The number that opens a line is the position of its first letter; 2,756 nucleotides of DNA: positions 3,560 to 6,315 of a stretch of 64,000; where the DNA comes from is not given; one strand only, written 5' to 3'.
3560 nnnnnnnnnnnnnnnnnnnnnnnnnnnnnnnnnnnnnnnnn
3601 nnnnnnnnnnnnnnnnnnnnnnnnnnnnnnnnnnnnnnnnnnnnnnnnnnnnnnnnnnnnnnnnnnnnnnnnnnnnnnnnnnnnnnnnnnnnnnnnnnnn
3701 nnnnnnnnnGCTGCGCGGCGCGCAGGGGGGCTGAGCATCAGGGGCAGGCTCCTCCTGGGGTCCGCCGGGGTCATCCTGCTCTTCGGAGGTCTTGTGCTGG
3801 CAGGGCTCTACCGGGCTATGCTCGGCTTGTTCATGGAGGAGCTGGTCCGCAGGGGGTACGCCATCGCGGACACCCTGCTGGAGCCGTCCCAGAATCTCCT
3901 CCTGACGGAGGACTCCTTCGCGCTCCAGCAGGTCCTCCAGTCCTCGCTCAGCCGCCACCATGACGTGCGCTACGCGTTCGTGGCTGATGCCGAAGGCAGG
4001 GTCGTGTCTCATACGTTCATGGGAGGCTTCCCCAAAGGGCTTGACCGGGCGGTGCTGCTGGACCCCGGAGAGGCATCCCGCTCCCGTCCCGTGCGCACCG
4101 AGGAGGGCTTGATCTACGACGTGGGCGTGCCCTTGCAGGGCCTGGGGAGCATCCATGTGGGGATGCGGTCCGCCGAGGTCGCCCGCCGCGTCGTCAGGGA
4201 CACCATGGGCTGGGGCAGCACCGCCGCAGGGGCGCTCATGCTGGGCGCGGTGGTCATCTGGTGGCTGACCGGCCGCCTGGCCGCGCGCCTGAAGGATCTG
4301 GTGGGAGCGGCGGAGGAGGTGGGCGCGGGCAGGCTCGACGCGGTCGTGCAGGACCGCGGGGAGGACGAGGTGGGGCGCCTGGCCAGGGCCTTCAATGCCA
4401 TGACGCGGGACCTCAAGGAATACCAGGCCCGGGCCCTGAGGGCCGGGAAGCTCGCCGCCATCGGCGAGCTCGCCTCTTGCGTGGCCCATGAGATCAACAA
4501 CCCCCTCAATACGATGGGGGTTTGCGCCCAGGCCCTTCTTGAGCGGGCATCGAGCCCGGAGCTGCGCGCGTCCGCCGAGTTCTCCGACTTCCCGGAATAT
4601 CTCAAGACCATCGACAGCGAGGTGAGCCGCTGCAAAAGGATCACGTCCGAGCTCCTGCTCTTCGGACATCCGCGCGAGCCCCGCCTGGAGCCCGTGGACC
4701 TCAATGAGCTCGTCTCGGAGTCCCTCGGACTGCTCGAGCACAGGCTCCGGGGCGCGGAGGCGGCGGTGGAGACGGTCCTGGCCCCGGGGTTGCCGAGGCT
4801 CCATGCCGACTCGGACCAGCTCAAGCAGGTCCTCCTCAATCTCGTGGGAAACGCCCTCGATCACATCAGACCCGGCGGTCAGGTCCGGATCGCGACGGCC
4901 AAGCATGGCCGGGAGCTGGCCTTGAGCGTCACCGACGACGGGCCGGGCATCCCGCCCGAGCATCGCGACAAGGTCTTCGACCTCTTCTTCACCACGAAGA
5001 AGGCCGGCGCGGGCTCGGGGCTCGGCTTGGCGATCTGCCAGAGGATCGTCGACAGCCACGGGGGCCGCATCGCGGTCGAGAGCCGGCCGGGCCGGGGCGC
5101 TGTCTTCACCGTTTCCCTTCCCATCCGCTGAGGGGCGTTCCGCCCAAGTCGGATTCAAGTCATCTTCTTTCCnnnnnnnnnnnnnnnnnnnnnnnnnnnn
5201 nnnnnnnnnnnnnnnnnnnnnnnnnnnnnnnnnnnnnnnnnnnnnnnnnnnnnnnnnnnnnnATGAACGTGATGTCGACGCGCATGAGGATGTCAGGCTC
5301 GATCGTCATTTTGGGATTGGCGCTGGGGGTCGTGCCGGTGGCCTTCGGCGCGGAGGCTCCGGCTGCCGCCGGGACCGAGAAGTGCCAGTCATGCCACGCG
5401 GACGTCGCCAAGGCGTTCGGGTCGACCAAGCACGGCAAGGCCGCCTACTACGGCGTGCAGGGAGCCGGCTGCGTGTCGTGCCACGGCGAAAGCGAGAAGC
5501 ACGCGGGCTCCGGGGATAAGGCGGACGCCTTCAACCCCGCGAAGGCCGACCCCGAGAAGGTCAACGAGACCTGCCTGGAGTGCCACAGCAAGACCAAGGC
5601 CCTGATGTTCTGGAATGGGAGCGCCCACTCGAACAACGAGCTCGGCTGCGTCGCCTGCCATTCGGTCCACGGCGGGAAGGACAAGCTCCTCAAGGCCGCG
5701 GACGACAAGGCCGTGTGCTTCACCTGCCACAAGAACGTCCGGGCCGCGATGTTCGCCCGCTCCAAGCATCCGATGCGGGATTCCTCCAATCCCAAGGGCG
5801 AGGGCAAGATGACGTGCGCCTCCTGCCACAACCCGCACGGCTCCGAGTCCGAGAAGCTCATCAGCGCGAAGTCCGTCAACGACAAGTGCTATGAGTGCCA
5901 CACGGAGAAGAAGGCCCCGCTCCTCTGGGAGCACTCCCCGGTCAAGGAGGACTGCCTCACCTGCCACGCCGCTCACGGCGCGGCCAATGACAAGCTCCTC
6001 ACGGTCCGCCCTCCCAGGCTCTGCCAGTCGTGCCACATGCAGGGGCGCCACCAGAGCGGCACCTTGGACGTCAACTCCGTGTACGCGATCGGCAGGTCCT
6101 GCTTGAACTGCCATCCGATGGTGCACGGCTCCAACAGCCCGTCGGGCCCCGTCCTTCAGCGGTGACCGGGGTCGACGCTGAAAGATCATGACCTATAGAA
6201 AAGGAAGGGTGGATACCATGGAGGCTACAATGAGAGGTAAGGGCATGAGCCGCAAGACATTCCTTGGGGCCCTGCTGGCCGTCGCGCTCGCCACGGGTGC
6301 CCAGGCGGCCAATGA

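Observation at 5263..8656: Two-gene porin-cytochrome (MtoAB/PioAB/MtrAB-like) extracellular electron transfer conduit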

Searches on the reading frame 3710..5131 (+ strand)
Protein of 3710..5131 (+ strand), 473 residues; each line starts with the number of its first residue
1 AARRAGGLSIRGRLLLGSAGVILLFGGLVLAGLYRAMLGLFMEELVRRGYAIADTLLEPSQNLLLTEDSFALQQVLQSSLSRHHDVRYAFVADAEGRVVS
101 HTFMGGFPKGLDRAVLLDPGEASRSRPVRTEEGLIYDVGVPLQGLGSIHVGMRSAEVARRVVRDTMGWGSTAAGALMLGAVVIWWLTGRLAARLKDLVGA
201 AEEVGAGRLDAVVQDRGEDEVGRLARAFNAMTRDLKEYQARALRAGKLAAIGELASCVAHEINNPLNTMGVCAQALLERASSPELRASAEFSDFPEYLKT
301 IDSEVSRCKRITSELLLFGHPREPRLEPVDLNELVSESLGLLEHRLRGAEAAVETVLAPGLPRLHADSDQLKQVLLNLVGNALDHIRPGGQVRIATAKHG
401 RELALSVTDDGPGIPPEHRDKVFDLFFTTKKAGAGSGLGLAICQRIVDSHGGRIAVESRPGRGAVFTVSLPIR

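Call 3: search_protein_families(library=pfam, proteins=[window:3710-5131:+], max_evalue=0.01)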
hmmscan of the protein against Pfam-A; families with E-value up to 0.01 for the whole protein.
window:3710-5131:+ (473 aa): 5 families
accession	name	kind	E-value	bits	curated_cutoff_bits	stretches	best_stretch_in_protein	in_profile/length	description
PF02518.31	HATPase_c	-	1.8e-31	109.3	26.4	1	367-472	2-109/111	Histidine kinase-, DNA gyrase B-, and HSP90-like ATPase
PF00672.30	HAMP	-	1.1e-12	48.5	25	1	185-236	1-52/53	HAMP domain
PF00512.31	HisKA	-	1.2e-09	38.5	26.9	1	252-319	3-61/66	His Kinase A (phospho-acceptor) domain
PF17203.10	sCache_3_2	-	3.4e-07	30.8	28.4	1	41-161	6-135/140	Single cache domain 3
PF13581.12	HATPase_c_2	-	5e-06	27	27.4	1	378-450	39-112/127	Histidine kinase-like ATPase domain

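Call 4: search_protein_families(library=ncbifam, proteins=[window:3710-5131:+], max_evalue=0.01)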
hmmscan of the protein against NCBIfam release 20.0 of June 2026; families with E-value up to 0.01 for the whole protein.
window:3710-5131:+ (473 aa): 86 families (the best 25 are shown)
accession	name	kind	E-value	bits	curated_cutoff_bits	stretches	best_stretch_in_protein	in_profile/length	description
NF008468.0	PRK11360.1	equivalog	3.8e-65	220.4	646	1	235-473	380-609/616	two-component system sensor histidine kinase AtoS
NF007688.0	PRK10364.1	equivalog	5e-56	190.4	479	1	233-472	222-451/460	two-component system sensor histidine kinase ZraS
NF052574.1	HisKinEspCMyxo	equivalog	8.2e-48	163.1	1200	1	231-471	394-636/785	serine histidine kinase EspC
NF010411.0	PRK13837.1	equivalog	1e-42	146.2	647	1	237-472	436-675/828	two-component system VirA-like sensor kinase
NF033092.0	HK_WalK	equivalog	2e-40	139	725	2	254-472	375-594/594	cell wall metabolism sensor histidine kinase WalK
NF038348.1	T2SS_HK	subfamily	1.5e-38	132.6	450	2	306-473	409-574/574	histidine kinase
NF046026.1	HisKinCckACaul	equivalog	3.6e-38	131.1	1000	1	240-472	291-532/678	cell cycle histidine kinase CckA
NF006800.0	PRK09303.1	equivalog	4.2e-38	131.3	342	1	249-472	149-377/383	histidine kinase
NF040691.1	MtrAB_MtrB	equivalog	1.5e-37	129.8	450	1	152-471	176-491/507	MtrAB system histidine kinase MtrB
NF053867.1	SprKinKinDBac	equivalog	1.9e-36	125.6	775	1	244-472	279-497/500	sporulation kinase KinD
NF046044.1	PnpS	equivalog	3.4e-36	125.1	400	1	256-471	175-390/390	two-component system histidine kinase PnpS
TIGR01386.1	cztS_silS_copS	subfamily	1.6e-35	122.9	292.55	1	156-471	153-457/457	heavy metal sensor histidine kinase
NF012163.2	BaeS_SmeS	equivalog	1.9e-35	122.7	500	1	174-471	172-457/457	sensor histidine kinase efflux regulator BaeS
NF052573.1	HisKinEspAMyxo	equivalog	6.1e-34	117.1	1400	1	234-470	367-609/755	serine histidine kinase EspA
NF046020.1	HisKinCckABruc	equivalog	6e-33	113.7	1000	1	213-471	442-706/868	cell cycle histidine kinase CckA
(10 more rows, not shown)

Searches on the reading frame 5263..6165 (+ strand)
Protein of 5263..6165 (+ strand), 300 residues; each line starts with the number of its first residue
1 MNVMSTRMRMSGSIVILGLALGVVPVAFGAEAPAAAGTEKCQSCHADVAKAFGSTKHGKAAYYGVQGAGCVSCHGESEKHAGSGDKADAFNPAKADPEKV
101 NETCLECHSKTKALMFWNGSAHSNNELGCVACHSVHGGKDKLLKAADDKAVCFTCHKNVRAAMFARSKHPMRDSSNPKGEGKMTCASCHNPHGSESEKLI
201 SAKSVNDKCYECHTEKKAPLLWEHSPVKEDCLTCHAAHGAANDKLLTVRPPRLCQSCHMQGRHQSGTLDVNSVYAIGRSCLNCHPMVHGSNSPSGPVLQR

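Call 3: search_protein_families(library=pfam, proteins=[window:5263-6165:+], max_evalue=0.01)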
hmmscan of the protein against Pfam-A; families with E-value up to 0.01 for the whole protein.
window:5263-6165:+ (300 aa): 7 families
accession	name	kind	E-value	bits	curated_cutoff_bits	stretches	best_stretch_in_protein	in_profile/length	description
PF09699.15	Paired_CXXCH_1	-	7.4e-36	122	20.6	3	224-261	1-39/41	Doubled CXXCH motif (Paired_CXXCH_1)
PF14537.11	Cytochrom_c3_2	-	3.3e-14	53.5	25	2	121-214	1-79/79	Cytochrome c3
PF14522.11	Cytochrome_C7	-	1e-13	51.3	24.8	3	181-235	12-66/67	Cytochrome c7 and related cytochrome c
PF22678.1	Cytochrom_c_NrfB-like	-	1.2e-13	51.7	27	1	70-152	1-86/89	Cytochrome c-type protein NrfB-like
PF22113.1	Mtrc-MtrF_II-IV_dom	-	1.4e-09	38.2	30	1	38-87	6-49/176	Outer membrane cytochrome MtrC/MtrF-like, domains II/IV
PF02085.21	Cytochrom_CIII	-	2.7e-06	28.1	22.9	0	223-292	24-90/101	Class III cytochrome C family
PF13435.11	Cytochrome_C554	-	0.00044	21.6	20.8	0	94-134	38-84/84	Cytochrome c554 and c-prime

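Call 4: search_protein_families(library=ncbifam, proteins=[window:5263-6165:+], max_evalue=0.01)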
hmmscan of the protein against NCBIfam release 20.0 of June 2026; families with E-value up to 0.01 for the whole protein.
window:5263-6165:+ (300 aa): 10 families
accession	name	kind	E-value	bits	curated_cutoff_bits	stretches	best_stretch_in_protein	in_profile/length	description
TIGR03508.1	decahem_SO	subfamily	2.1e-70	237.1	192.2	1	37-293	1-257/258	DmsE family decaheme c-type cytochrome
NF041028.1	decahem_GSU2203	exception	1.6e-63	214.8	325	1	34-295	32-306/317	GSU2203 family decaheme c-type cytochrome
TIGR01905.1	paired_CXXCH_1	subfamily_domain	3.8e-27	93.9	25.2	3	224-261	1-39/41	doubled CXXCH domain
NF008659.0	PRK11659.1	equivalog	1.5e-14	54.1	184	2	39-165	47-176/188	cytochrome c nitrite reductase pentaheme subunit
TIGR03146.1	cyt_nit_nrfB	equivalog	2e-11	44.4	166.6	1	39-159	12-144/145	cytochrome c nitrite reductase pentaheme subunit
NF045713.1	CxxCH_16_HmcA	equivalog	4.2e-10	38.8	400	2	129-262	114-256/541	sulfate respiration complex hexadecaheme cytochrome HmcA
TIGR03153.1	cytochr_NrfH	equivalog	1.1e-08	35.3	134.2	1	96-134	97-134/138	cytochrome c nitrite reductase small subunit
TIGR03507.1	decahem_SO1788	subfamily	6.6e-06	24.9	209.3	0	39-120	244-309/672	OmcA/MtrC family decaheme c-type cytochrome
NF041198.1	UshA_like_PCGU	equivalog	3.4e-05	22.6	275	1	69-164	410-516/519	UshA-like (seleno)protein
NF045722.1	c3_cytochr_TmcA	equivalog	0.00072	19.4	114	0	229-285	58-111/125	acidic tetraheme cytochrome c3 TmcA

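Call 12: list_cluster_members(proteins=[P0001, window:5263-6162:+])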
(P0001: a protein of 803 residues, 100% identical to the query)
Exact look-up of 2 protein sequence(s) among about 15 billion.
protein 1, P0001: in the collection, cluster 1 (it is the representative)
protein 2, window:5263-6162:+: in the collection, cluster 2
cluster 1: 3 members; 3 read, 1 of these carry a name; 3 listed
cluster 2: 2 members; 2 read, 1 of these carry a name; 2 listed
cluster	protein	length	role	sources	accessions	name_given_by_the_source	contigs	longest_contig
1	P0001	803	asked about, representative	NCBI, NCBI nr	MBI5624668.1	MAG: MtrB/PioB family decaheme-associated outer membrane protein [Elusimicrobia bacterium] | MtrB/PioB family decaheme-associated outer membrane protein [Elusimicrobiota bacterium]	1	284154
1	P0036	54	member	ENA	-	-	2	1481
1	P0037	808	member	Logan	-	-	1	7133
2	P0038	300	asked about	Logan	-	-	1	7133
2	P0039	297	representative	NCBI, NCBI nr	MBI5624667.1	MAG: DmsE family decaheme c-type cytochrome [Elusimicrobia bacterium] | DmsE family decaheme c-type cytochrome [Elusimicrobiota bacterium]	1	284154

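Call 21: search_solved_structures(query=window:5263-6162:+, max_evalue=0.01, show_alignments=1)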
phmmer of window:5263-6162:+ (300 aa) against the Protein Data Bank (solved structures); distinct sequences matched with E-value up to 0.01: 7.
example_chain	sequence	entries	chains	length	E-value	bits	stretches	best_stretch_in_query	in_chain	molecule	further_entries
6r2q_A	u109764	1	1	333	2.7e-58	200.7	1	35-300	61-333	Cystathionine beta-synthase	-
2ozy_A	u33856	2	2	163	1.8e-07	33.9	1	41-161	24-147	Cytochrome c-type protein nrfB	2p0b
6qvm_A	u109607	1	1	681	0.00012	24.6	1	65-217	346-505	Multiheme cytochrome cf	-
28pb_A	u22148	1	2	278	0.00015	24.3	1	39-190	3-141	Cytochrome c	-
8rv0_Y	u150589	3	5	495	0.00016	24.2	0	102-170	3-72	Octaheme cytochrome c nitrite reductase | Octaheme nitrite c cytochrome c reductase | Octaheme nitrite reductase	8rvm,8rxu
8k9e_A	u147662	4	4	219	0.0019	20.7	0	114-164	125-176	Cytochrome c7-like domain-containing protein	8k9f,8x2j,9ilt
1h29_A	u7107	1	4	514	0.0086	18.5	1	168-259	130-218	HIGH-MOLECULAR-WEIGHT CYTOCHROME C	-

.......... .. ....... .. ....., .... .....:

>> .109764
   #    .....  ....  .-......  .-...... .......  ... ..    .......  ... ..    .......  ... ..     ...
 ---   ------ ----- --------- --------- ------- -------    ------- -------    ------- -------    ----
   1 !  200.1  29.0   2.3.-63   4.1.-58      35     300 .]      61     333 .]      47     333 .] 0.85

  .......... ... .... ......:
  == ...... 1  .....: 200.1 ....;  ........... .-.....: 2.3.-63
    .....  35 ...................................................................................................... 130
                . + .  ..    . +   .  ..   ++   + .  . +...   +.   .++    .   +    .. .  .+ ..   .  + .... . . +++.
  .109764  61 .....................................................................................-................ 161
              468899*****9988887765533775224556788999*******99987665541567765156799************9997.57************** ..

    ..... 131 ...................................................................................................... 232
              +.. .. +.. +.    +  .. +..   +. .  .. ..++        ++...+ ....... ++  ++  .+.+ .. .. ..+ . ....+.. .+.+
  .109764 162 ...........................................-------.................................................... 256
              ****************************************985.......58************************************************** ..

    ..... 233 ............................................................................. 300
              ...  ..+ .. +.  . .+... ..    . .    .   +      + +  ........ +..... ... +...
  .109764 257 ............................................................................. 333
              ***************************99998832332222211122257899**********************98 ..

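Call 53: find_homologous_proteins(query=window:5263-6162:+, max_evalue=1e-20)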
Query window:5263-6162:+ (300 aa): 2084 proteins with E <= 1e-20 among 3467 candidates; the best 120 are listed.
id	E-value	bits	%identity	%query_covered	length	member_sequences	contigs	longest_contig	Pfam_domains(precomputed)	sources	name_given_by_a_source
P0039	6.0e-201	684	100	99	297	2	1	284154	PF09699.16,PF14537.12,PF22678.2,PF02085.22,PF14522.12,PF22113.2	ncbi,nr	ncbi:MAG: DmsE family decaheme c-type cytochrome [Elusimicrobia bacterium]|nr:DmsE family decaheme c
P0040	1.0e-127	444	63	97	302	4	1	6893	PF09699.16,PF14537.12,PF13435.12,PF22678.2,PF14522.12,PF22113.2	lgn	-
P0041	1.5e-122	427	62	99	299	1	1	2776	PF09699.16,PF14537.12,PF13435.12,PF22678.2,PF14522.12,PF22113.2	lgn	-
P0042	2.6e-121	423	61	100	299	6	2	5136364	PF09699.16,PF14537.12,PF13435.12,PF22678.2,PF14522.12,PF22113.2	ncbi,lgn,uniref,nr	ncbi:DmsE family decaheme c-type cytochrome [Geotalea uraniireducens]|uniref:Cytochrome C family pro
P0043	1.2e-120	420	63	97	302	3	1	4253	PF09699.16,PF14537.12,PF13435.12,PF22678.2,PF14522.12,PF22113.2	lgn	-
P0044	4.1e-120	419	61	100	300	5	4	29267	PF09699.16,PF14537.12,PF13435.12,PF22678.2,PF14522.12,PF22113.2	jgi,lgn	jgi:DmsE family decaheme c-type cytochrome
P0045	2.0e-119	416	60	99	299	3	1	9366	PF09699.16,PF14537.12,PF22678.2,PF14522.12,PF22113.2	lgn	-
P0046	2.4e-119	416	61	100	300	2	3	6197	PF09699.16,PF14537.12,PF13435.12,PF22678.2,PF14522.12,PF22113.2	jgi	jgi:DmsE family decaheme c-type cytochrome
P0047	5.2e-119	415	62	97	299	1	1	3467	PF09699.16,PF14537.12,PF22678.2,PF14522.12,PF22113.2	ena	-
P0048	5.8e-119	415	66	88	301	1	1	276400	PF09699.16,PF14537.12,PF22678.2,PF14522.12,PF22113.2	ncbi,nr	ncbi:MAG: DmsE family decaheme c-type cytochrome [Deltaproteobacteria bacterium]|nr:DmsE family deca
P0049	7.9e-119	414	62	99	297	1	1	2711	PF09699.16,PF14537.12,PF13435.12,PF22678.2,PF14522.12,PF22113.2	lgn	-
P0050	8.2e-119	414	60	99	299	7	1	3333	PF09699.16,PF14537.12,PF13435.12,PF22678.2,PF14522.12,PF22113.2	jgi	-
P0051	1.5e-118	413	61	99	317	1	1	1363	PF09699.16,PF14537.12,PF13435.12,PF22678.2,PF14522.12,PF22113.2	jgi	jgi:DmsE family decaheme c-type cytochrome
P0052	2.9e-118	413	61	98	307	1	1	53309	PF09699.16,PF14537.12,PF13435.12,PF22678.2,PF14522.12,PF22113.2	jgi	jgi:DmsE family decaheme c-type cytochrome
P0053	3.4e-118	412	62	92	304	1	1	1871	PF09699.16,PF14537.12,PF13435.12,PF22678.2,PF14522.12,PF22113.2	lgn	-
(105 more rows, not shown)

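Call 54: find_encoding_contigs(protein=P0042, flank=10000, max_places=2)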
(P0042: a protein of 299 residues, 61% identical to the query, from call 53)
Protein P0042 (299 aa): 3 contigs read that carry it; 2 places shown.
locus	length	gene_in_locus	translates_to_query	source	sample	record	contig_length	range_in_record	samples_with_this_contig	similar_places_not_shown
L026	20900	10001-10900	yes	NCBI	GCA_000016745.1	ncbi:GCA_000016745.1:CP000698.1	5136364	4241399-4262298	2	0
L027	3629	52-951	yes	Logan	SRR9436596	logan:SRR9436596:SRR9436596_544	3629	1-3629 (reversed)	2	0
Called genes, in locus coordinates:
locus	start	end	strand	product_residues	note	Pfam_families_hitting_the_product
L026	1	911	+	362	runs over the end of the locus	PF02618:YceG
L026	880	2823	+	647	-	PF00072:Response_reg, PF00515:TPR_1 (faint), PF07719:TPR_2 (faint), PF13181:TPR_8 (faint)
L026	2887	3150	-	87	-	-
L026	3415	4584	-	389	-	PF00155:Aminotran_1_2, PF01212:Beta_elim_lyase (faint), PF01041:DegT_DnrJ_EryC1, PF01053:Cys_Met_Meta_PP (faint)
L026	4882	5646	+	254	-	PF02673:BacA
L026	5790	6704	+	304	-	PF12974:Phosphonate-bd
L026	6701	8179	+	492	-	PF17203:sCache_3_2, PF00672:HAMP, PF00512:HisKA, PF02518:HATPase_c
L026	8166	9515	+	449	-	PF00072:Response_reg, PF01078:Mg_chelatase (faint), PF00158:Sigma54_activat, PF14532:Sigma54_activ_2, PF07724:AAA_2 (weak), PF07728:AAA_5, PF25601:AAA_lid_14, PF02954:HTH_8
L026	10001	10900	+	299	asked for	PF14522:Cytochrome_C7 (faint), PF13435:Cytochrome_C554 (faint), PF22113:Mtrc-MtrF_II-IV_dom (faint), PF22678:Cytochrom_c_NrfB-like, PF09699:Paired_CXXCH_1, PF14537:Cytochrom_c3_2 (weak), PF09699:Paired_CXXCH_1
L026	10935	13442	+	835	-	PF11854:MtrB_PioB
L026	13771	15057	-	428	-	PF13546:DDE_5, PF01609:DDE_Tnp_1 (weak)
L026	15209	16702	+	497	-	PF00675:Peptidase_M16, PF05193:Peptidase_M16_C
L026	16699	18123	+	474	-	PF00675:Peptidase_M16, PF05193:Peptidase_M16_C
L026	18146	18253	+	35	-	PF21349:RUBY_RBDX (weak)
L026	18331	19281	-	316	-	PF01797:Y1_Tnp, PF08299:Bac_DnaA_C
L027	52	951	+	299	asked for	PF14522:Cytochrome_C7 (faint), PF13435:Cytochrome_C554 (faint), PF22113:Mtrc-MtrF_II-IV_dom (faint), PF22678:Cytochrom_c_NrfB-like, PF09699:Paired_CXXCH_1, PF14537:Cytochrom_c3_2 (weak), PF09699:Paired_CXXCH_1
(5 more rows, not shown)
